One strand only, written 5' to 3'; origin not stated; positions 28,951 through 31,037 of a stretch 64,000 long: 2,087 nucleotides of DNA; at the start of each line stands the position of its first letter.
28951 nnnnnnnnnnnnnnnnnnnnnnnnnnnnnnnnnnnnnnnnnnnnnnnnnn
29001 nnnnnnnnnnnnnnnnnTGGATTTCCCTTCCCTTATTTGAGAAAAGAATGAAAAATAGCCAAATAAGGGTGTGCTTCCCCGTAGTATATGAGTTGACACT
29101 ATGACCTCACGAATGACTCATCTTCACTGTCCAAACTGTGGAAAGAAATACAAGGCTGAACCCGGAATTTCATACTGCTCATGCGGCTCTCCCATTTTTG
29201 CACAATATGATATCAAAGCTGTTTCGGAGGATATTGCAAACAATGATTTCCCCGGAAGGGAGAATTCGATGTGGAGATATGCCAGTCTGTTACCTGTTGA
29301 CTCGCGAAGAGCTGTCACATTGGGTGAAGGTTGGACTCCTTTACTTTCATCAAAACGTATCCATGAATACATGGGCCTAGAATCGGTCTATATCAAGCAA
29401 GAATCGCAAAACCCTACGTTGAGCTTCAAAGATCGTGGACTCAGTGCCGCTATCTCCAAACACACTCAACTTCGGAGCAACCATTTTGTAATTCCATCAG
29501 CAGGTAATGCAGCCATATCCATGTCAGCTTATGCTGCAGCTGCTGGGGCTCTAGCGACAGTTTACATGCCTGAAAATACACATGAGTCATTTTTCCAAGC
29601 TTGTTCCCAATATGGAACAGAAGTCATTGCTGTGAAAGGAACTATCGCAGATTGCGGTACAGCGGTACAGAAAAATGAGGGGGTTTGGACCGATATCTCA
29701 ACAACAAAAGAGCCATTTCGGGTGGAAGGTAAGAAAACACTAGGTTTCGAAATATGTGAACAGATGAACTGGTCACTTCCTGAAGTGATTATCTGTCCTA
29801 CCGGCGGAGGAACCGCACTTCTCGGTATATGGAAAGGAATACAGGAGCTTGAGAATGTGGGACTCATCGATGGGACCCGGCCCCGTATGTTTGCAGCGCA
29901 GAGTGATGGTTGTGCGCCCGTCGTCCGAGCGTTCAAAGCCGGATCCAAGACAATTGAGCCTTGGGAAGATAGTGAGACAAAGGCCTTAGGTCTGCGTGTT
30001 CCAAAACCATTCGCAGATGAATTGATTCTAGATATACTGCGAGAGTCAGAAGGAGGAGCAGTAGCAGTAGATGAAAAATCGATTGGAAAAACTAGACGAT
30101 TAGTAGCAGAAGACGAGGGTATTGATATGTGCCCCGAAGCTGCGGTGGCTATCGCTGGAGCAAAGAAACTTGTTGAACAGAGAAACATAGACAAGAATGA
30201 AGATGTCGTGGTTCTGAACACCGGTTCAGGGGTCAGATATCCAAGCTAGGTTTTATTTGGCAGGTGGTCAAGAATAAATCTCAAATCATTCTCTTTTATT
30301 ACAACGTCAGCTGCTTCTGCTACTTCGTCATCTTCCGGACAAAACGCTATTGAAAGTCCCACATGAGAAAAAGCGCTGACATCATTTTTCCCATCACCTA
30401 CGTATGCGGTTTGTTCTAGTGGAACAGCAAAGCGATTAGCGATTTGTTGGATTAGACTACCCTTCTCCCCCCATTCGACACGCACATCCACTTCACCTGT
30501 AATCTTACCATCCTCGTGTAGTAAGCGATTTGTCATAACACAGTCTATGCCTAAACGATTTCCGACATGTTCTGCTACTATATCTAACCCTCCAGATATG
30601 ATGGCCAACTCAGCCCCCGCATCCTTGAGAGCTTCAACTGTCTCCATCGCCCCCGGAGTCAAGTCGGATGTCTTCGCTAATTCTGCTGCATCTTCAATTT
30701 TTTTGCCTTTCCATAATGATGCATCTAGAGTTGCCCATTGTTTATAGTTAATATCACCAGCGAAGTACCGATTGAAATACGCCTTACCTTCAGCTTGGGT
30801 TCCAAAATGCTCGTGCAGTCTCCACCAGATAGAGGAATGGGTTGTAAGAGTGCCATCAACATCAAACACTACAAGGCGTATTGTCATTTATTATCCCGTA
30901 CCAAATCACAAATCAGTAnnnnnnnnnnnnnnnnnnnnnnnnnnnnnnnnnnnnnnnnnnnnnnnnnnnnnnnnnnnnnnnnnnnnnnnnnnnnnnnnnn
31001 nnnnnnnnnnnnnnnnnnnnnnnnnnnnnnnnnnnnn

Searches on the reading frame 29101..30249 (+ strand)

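Call 3: search_protein_families(library=pfam, proteins=[window:29101-30249:+], max_evalue=1)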
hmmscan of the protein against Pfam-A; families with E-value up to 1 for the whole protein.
window:29101-30249:+ (382 aa): 5 families
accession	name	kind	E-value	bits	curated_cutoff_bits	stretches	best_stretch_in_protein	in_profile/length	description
PF00291.31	PALP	-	4.1e-69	233.6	35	1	72-375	1-295/295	Pyridoxal-phosphate dependent enzyme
PF25206.1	DUF7836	-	0.24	11.7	26.7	1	3-21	3-21/59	Domain of unknown function (DUF7836)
PF03119.21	DNA_ligase_ZBD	-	0.26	11.7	25.8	0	9-16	1-8/27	NAD-dependent DNA ligase C4 zinc finger domain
PF09297.16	Zn_ribbon_NUD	-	0.36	11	24.8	0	6-28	2-24/32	NADH pyrophosphatase zinc ribbon domain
PF24460.1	DUF7575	-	0.39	10.6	28.5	1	8-26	4-20/28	Domain of unknown function (DUF7575)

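Call 31: search_protein_families(library=ncbifam, proteins=[window:29101-30249:+], max_evalue=0.001)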
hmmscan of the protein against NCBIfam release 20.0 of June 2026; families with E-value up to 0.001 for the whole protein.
window:29101-30249:+ (382 aa): 37 families (the best 25 are shown)
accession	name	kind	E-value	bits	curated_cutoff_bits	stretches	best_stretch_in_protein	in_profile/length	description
NF006050.0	PRK08197.1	equivalog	7.6e-144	479.4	303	1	2-381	3-385/406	threonine synthase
NF004170.0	PRK05638.1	equivalog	5e-72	242.8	421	1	8-379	2-357/442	threonine synthase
TIGR00260.1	thrC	equivalog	2.1e-51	175.1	167.1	1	57-377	1-335/340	threonine synthase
NF006205.0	PRK08329.1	equivalog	3.4e-47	161.1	358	1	8-378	2-344/347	threonine synthase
NF005035.0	PRK06450.1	equivalog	4.1e-45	154.1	301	1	6-379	2-336/338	threonine synthase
NF004996.0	PRK06381.1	equivalog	1.2e-36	126.4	266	1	77-375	14-316/319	threonine synthase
TIGR03844.1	cysteate_syn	equivalog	5.3e-26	91.3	324.9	1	8-378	3-380/398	cysteate synthase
TIGR01127.1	ilvA_1Cterm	equivalog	1.6e-20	73.5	378.75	1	79-372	1-280/380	threonine ammonia-lyase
TIGR01124.1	ilvA_2Cterm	equivalog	8.4e-20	70.8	411.3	1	79-379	18-307/499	threonine ammonia-lyase, biosynthetic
NF006390.0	PRK08639.1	equivalog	1.1e-18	67.4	421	1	79-375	26-312/418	threonine ammonia-lyase IlvA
NF006094.0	PRK08246.1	subfamily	1.4e-18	67.3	331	1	79-375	24-301/310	serine/threonine dehydratase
NF045641.2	BHydaspDhtseBhcB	equivalog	2.6e-18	66.2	550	1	79-378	21-305/312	beta-hydroxyaspartate dehydratase BhcB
NF006674.0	PRK09224.1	subfamily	7.9e-18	64.4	577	1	80-378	27-314/508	threonine ammonia-lyase IlvA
NF005292.0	PRK06815.1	equivalog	2.7e-17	62.8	371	1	79-362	22-295/320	threonine/serine dehydratase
TIGR01136.1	cysKM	subfamily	4.5e-16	59.1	344.15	1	77-380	6-293/299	cysteine synthase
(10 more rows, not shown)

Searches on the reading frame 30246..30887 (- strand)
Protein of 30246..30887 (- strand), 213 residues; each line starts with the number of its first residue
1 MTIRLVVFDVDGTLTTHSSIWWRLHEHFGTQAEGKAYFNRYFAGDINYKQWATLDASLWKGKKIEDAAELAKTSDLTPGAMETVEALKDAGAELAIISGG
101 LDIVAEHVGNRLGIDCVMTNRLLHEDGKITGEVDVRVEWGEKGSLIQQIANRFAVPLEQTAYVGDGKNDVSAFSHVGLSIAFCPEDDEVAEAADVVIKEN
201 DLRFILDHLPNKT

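Call 3: search_protein_families(library=pfam, proteins=[window:30246-30887:-], max_evalue=1)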
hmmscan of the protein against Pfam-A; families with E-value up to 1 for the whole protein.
window:30246-30887:- (213 aa): 8 families
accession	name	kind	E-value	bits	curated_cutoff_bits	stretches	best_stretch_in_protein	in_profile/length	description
PF12710.13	HAD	-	6.2e-23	82.7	27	1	6-173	1-188/189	haloacid dehalogenase-like hydrolase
PF00702.32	Hydrolase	-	3.4e-21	77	26.4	1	3-177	1-191/191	haloacid dehalogenase-like hydrolase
PF08282.18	Hydrolase_3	-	1.1e-13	51.9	20.9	1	141-201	187-247/255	haloacid dehalogenase-like hydrolase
PF13419.12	HAD_2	-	1.1e-09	39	23.8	1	6-179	1-174/178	Haloacid dehalogenase-like hydrolase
PF24694.1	LNS2_PITM1-3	-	0.0002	21.8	27.7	1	69-179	15-116/124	PITM 1-3, LNS2 domain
PF06888.18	Put_Phosphatase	-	0.00055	19.9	27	1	5-114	2-112/234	Putative Phosphatase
PF05116.19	S6PP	-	0.0097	16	20.3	1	132-188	156-212/247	Sucrose-6F-phosphate phosphohydrolase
PF13344.12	Hydrolase_6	-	0.037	14.5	27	0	71-98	10-37/101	Haloacid dehalogenase-like hydrolase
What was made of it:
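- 30246..30887 (-): HAD-IB phosphoserine-phosphatase-like hydrolase gene, 31 nt downstream on the same strand. Probably co-transcribed with ESCRT-IIIB. Pfam HAD/Hydrolase (call 3).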

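Call 31: search_protein_families(library=ncbifam, proteins=[window:30246-30887:-], max_evalue=0.001)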
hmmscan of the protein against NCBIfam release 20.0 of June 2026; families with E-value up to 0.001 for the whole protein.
window:30246-30887:- (213 aa): 30 families (the best 25 are shown)
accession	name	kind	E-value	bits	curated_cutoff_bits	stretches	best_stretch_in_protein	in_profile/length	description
TIGR01491.1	HAD-SF-IB-PSPlk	hypoth_equivalog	6.7e-43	146.7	151.9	1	3-190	4-198/201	phosphoserine phosphatase-like hydrolase, archaeal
TIGR00338.1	serB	equivalog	5e-39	134.2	144.15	1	3-207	14-217/219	phosphoserine phosphatase SerB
TIGR01488.1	HAD-SF-IB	subfamily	5e-37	127.6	45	1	5-175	1-176/177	HAD-IB family phosphatase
TIGR01490.1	HAD-SF-IB-hyp1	subfamily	1.2e-21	77.9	98.3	1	5-181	1-195/202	HAD-IB family hydrolase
NF008350.0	PRK11133.1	equivalog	1.5e-21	76.9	413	1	39-206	145-312/324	phosphoserine phosphatase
TIGR00099.1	Cof-subfamily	subfamily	2.4e-13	50.3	137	1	141-205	188-252/256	Cof-type HAD-IIB family hydrolase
NF002245.0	PRK01158.1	equivalog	9.1e-13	48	198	1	137-199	153-215/233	phosphoglycolate phosphatase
TIGR01487.1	Pglycolate_arch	equivalog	1.6e-10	41.2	122.75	1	135-200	141-206/215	phosphoglycolate phosphatase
TIGR01525.1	ATPase-IB_hvy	subfamily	2.3e-10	40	346.25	1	74-207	386-501/560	heavy metal translocating P-type ATPase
NF007821.0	PRK10530.1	equivalog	5.4e-10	38.9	274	1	104-205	171-263/272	pyridoxal phosphatase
NF052360.1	HolPasePseu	equivalog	1.5e-09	37.9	280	1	4-192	2-207/218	histidinol-phosphatase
TIGR01662.1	HAD-SF-IIIA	subfamily_domain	2.7e-09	37.2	44.6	1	73-183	23-138/141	HAD-IIIA family hydrolase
TIGR01482.1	SPP-subfamily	subfamily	4e-09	36.4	107.15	1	132-198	140-206/225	sucrose-phosphate phosphatase subfamily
TIGR01484.1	HAD-SF-IIB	subfamily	8.1e-09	35.8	41.8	1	134-181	173-220/221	HAD-IIB family hydrolase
TIGR01512.1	ATPase-IB2_Cd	subfamily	2.8e-08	32.9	313.5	1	157-205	383-432/494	cadmium family heavy metal-translocating P-type ATPase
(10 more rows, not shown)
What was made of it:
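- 30246..30887 (-): NCBIfam scores: TIGR01491 146.7 (cutoff 151.9), SerB 134.2 (cutoff 144.2), HAD-IB subfamily 127.6 (cutoff 45) (call 31).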
